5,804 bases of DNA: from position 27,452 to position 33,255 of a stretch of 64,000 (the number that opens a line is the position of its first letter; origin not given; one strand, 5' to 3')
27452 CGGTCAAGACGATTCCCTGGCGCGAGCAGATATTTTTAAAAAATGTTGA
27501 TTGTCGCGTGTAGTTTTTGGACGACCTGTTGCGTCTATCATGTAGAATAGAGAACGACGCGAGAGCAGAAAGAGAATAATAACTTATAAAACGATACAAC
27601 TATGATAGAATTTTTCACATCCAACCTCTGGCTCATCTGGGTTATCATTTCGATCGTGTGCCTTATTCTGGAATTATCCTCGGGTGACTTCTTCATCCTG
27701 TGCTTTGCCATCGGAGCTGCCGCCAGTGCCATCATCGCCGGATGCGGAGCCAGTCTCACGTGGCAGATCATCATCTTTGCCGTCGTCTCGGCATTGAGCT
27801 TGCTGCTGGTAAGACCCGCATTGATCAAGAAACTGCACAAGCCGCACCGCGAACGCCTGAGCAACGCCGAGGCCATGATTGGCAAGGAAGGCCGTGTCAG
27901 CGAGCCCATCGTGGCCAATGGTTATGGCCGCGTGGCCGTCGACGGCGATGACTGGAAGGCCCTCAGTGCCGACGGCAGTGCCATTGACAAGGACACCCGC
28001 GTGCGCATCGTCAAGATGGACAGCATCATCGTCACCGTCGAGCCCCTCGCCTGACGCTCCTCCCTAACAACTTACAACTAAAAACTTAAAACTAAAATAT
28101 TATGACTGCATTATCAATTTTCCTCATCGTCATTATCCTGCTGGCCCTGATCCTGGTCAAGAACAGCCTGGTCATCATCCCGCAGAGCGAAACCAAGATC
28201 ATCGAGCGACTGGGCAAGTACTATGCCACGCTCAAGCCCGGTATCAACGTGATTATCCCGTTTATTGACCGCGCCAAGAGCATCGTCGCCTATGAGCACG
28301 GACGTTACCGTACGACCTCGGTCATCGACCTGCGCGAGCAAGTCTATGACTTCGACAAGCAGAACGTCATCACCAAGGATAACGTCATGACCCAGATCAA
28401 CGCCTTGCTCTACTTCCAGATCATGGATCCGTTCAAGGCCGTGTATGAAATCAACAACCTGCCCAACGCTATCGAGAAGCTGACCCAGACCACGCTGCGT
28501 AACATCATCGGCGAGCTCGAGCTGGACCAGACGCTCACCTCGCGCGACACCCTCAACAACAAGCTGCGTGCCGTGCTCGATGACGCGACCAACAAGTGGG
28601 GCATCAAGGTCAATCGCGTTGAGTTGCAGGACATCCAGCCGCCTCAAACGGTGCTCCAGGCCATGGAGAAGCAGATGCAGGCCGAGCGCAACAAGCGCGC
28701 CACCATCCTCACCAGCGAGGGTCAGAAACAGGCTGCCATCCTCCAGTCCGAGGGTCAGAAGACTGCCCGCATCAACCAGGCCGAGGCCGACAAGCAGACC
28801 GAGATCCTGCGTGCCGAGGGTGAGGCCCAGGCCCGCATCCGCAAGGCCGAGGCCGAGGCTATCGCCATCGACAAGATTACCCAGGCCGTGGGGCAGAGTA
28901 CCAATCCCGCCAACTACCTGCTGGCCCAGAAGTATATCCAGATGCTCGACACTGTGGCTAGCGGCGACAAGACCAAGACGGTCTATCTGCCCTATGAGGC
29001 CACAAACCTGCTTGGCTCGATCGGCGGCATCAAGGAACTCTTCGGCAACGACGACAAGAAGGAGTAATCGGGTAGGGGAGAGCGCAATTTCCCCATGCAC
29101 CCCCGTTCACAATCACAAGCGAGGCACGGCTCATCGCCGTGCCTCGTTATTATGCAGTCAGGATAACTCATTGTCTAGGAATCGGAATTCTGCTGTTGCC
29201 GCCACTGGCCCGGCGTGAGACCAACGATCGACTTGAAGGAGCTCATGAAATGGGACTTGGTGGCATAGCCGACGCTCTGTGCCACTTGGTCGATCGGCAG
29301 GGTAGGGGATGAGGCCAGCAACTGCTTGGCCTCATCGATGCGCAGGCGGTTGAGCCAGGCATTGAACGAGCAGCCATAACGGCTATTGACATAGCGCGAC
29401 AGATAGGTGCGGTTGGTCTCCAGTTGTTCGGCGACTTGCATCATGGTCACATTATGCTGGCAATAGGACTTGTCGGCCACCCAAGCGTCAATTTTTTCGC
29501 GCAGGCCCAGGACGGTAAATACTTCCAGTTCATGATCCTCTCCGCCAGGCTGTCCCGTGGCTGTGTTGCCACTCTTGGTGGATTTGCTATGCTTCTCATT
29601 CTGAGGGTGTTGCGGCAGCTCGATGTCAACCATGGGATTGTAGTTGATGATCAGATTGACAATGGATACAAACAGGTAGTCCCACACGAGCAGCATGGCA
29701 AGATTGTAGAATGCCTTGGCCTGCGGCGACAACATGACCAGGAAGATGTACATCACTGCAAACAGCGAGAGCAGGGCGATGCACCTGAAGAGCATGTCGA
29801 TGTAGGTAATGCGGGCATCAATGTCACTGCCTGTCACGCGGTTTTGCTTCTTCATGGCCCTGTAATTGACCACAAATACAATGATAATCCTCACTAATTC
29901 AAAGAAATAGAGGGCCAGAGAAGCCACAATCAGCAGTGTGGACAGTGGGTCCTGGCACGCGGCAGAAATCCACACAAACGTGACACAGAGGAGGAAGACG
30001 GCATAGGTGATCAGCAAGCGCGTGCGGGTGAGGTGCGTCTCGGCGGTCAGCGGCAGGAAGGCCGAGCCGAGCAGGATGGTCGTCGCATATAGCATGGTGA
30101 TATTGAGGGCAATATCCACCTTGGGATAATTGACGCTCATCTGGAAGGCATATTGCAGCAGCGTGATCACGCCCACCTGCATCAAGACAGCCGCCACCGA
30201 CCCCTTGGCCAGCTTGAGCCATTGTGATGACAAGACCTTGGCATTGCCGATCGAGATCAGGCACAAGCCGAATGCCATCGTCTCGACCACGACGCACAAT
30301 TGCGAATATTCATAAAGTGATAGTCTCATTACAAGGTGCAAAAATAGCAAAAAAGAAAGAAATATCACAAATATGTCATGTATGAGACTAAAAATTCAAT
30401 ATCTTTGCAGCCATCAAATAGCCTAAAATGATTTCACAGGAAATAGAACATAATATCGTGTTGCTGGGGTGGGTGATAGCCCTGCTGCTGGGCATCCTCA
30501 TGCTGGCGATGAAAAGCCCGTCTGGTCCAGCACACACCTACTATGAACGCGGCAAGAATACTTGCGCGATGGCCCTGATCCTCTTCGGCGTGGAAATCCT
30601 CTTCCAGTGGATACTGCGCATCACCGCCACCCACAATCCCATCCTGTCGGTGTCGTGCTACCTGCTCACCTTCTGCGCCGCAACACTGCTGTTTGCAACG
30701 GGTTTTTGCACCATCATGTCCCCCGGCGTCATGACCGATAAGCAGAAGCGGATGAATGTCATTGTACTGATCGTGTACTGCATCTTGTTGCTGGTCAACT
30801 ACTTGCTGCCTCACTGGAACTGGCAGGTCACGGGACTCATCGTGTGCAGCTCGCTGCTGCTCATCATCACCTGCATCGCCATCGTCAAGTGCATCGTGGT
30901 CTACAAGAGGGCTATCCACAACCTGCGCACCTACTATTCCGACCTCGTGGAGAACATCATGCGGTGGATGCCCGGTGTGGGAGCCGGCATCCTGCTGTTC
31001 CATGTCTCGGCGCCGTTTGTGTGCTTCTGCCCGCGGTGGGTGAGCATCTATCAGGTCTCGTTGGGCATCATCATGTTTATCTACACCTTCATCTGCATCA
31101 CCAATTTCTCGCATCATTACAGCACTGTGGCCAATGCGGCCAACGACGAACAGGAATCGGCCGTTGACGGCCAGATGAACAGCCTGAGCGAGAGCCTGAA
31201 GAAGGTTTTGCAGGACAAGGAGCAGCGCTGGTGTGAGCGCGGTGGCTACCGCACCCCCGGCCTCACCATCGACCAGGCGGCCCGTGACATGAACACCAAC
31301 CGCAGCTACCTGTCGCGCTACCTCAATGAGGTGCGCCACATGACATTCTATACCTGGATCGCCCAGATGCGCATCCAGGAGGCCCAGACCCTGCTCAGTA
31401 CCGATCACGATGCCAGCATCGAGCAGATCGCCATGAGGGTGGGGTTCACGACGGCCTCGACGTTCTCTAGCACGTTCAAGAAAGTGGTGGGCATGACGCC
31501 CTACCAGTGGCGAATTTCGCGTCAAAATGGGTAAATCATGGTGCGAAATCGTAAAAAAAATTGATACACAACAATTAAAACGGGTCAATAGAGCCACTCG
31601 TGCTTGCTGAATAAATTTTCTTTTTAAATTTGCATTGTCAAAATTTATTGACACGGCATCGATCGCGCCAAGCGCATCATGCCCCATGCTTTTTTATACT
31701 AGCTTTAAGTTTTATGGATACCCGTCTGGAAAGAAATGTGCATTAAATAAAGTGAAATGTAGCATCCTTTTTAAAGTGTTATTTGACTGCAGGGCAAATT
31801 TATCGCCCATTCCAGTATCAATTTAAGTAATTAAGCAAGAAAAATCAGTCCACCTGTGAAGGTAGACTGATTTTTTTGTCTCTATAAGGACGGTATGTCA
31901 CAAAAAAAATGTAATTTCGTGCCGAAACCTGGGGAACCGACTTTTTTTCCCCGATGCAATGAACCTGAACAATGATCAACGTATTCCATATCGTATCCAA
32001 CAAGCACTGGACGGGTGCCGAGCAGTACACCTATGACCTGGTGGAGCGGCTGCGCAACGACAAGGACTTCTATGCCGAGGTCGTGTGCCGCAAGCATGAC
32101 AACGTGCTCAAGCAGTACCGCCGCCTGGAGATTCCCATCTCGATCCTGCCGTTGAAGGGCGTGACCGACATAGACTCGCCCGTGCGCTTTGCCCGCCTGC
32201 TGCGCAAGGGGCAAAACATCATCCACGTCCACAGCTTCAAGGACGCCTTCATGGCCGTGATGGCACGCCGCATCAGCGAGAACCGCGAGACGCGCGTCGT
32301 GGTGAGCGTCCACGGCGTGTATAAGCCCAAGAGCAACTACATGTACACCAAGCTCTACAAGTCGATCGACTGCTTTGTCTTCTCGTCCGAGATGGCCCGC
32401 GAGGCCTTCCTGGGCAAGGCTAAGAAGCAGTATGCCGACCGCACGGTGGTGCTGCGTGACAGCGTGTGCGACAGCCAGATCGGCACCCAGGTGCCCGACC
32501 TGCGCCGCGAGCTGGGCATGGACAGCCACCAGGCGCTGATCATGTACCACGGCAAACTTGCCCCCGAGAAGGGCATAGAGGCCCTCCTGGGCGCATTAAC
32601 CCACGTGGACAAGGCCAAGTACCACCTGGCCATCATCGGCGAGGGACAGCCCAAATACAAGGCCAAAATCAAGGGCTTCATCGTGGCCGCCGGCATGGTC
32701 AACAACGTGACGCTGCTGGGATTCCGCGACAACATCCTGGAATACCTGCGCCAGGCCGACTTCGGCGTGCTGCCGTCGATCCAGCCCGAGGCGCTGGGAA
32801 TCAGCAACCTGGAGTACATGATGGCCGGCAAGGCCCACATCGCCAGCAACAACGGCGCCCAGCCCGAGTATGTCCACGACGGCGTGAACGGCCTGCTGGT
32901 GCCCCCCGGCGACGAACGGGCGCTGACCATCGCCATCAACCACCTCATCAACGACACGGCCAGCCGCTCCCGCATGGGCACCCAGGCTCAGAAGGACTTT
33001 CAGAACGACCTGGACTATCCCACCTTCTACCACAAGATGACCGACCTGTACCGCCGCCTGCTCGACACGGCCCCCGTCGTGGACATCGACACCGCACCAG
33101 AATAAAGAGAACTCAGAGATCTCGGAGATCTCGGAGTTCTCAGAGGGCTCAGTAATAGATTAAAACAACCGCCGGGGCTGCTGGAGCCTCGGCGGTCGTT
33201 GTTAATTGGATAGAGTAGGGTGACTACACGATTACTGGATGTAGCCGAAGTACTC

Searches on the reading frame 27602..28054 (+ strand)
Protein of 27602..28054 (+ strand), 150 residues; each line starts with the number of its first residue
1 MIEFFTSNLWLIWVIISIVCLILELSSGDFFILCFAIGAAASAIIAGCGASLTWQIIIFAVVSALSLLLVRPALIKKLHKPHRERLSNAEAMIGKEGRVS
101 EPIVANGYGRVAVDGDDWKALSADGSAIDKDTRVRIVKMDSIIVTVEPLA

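Call 69: search_protein_families(library=pfam, proteins=[window:27602-28054:+], max_evalue=0.01)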
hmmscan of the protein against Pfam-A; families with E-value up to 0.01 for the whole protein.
window:27602-28054:+ (150 aa): 1 family
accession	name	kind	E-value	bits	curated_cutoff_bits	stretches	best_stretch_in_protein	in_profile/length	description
PF01957.25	NfeD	-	1.4e-15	57.7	29.1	1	89-148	1-57/57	NfeD-like C-terminal, partner-binding domain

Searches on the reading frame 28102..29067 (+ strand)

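Call 69: search_protein_families(library=pfam, proteins=[window:28102-29067:+], max_evalue=0.01)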
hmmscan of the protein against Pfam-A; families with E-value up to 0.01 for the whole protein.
window:28102-29067:+ (321 aa): 3 families
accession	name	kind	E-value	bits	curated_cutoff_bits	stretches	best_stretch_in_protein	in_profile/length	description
PF01145.31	Band_7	-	4.6e-38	131.5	23.6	1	25-209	2-176/176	SPFH domain / Band 7 family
PF16200.10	Band_7_C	-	0.00091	19.6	29.1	1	260-310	4-54/63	C-terminal region of band_7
PF13421.11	Band_7_1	-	0.0011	19.1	24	1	118-193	131-208/211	SPFH domain-Band 7 family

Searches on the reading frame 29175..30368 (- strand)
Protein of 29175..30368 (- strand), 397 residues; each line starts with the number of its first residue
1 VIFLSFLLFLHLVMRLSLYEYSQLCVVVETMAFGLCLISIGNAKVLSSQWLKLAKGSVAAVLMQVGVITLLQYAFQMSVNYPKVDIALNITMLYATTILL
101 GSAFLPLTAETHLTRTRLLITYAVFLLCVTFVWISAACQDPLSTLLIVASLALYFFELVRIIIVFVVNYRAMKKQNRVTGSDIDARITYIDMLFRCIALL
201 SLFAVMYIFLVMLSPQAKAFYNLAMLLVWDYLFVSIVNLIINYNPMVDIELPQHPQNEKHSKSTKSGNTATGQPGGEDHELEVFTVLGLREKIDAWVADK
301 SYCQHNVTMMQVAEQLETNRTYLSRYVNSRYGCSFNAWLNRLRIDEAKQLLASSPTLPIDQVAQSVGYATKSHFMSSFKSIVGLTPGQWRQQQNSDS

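Call 20: search_protein_families(library=pfam, proteins=[window:29175-30368:-], max_evalue=0.0001)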
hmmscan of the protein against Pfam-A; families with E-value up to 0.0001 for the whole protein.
window:29175-30368:- (397 aa): 2 families
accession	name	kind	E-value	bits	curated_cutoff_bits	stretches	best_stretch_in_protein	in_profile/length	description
PF12833.13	HTH_18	-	6e-22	78.2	33.6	1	313-392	2-80/80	Helix-turn-helix domain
PF00165.29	HTH_AraC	-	1.2e-13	51.3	26.6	1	357-391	9-42/42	Bacterial regulatory helix-turn-helix proteins, AraC family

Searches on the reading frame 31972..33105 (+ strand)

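Call 20: search_protein_families(library=pfam, proteins=[window:31972-33105:+], max_evalue=0.0001)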
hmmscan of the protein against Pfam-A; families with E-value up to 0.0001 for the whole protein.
window:31972-33105:+ (377 aa): 4 families
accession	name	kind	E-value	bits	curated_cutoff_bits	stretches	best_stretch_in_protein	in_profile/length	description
PF00534.26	Glycos_transf_1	-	4.8e-34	117.8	26.4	1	176-341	4-171/172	Glycosyl transferases group 1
PF13692.12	Glyco_trans_1_4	-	1.7e-29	103.3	27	1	189-328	3-142/142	Glycosyl transferases group 1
PF13439.12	Glyco_transf_4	-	1.1e-12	48.8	28.5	1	14-147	2-149/170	Glycosyltransferase Family 4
PF13579.12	Glyco_trans_4_4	-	1.4e-09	38.9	29.7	1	14-148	1-144/158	Glycosyl transferase 4-like domain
